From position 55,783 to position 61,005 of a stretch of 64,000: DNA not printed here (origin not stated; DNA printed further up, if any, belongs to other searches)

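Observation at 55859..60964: Identical 22-nt palindrome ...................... placed 52-53 bp upstream of two consecutive secreted-protein genes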

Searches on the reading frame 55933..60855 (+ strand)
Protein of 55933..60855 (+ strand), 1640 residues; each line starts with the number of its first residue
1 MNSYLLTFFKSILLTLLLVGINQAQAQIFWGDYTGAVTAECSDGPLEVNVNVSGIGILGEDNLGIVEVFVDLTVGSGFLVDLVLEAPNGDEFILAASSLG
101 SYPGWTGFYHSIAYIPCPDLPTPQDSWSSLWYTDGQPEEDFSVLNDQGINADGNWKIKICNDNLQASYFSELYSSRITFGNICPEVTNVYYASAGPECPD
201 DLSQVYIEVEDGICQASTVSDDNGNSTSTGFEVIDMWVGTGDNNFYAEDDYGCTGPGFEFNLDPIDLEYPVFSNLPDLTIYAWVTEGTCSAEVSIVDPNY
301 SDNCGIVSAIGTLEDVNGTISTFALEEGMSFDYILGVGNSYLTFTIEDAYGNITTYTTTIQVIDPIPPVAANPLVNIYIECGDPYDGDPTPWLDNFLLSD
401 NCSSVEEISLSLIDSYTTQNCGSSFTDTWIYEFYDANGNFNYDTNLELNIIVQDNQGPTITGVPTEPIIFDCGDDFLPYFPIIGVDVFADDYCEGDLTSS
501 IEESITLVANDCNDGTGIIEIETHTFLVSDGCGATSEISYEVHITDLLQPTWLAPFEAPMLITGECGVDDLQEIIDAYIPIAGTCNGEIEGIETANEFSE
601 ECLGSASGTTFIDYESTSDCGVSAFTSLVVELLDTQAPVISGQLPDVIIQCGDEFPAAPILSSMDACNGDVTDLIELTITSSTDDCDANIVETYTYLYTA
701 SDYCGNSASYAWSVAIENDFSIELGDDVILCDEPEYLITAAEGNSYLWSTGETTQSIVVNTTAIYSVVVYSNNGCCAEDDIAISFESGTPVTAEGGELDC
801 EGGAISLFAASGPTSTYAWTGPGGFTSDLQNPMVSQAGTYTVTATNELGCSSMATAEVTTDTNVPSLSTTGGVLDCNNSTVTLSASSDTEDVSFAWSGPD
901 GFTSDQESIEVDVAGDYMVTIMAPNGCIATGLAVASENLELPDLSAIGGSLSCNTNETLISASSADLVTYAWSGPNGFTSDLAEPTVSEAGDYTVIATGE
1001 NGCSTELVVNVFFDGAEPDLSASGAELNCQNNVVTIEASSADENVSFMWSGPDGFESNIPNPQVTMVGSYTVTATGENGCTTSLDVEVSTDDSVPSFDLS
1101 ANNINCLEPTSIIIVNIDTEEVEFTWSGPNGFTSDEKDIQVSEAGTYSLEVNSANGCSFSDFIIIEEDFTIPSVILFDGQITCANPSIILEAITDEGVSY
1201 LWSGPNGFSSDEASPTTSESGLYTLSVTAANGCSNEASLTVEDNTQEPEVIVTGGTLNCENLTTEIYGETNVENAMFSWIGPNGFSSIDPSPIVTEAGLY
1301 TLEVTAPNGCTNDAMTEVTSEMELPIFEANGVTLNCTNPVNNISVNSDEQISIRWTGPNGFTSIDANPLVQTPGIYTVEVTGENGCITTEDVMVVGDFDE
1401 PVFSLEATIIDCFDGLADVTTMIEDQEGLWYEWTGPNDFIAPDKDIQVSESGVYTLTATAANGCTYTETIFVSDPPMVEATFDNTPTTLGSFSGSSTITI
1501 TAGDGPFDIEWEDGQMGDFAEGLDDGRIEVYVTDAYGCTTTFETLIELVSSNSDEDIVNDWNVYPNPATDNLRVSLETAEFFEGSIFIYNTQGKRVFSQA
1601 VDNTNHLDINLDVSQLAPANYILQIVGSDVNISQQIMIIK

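Call 7: search_protein_families(library=pfam, proteins=[window:55933-60855:+])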
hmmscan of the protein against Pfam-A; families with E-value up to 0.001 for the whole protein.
window:55933-60855:+ (1640 aa): 7 families
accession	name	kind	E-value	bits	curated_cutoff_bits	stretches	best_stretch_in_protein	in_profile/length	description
PF00801.26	PKD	-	1.3e-16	60.8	23.5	0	1194-1237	26-73/80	PKD domain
PF18962.6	Por_Secre_tail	-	7.3e-15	55.5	27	1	1563-1638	1-75/75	Secretion system C-terminal sorting domain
PF13895.12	Ig_2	-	2.3e-10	41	27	0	790-859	9-78/79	Immunoglobulin domain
PF24312.1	Ig-like_POM152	-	1.1e-09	38.9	27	0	1132-1158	54-80/89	Nucleoporin POM152, Ig-like domain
PF19408.5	PKD_6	-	3.6e-07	30.9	25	0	870-928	9-73/82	PKD-like domain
PF19081.6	Ig_7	-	6e-06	26.9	27.3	0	791-860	5-80/84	Ig-like domain CHU_C associated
PF02014.22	Reeler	-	6.6e-06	27.1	21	0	1025-1059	79-116/131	Reeler domain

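Call 39: search_protein_families(library=ncbifam, proteins=[window:55933-60855:+], max_evalue=0.01)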
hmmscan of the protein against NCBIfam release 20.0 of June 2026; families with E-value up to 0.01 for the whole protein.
window:55933-60855:+ (1640 aa): 2 families
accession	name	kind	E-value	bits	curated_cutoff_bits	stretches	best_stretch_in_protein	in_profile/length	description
TIGR04183.1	Por_Secre_tail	domain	1.4e-14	53.8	23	1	1563-1638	1-71/72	T9SS type A sorting domain-containing protein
NF038113.1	T9SSA_dep_M36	equivalog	4.1e-09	35.1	885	1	1556-1638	790-868/869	T9SS-dependent M36 family metallopeptidase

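Call 62: search_protein_families(library=padloc, proteins=[window:55933-60855:+], max_evalue=0.001)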
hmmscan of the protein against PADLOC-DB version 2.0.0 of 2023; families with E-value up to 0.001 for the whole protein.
window:55933-60855:+ (1640 aa): 0 families
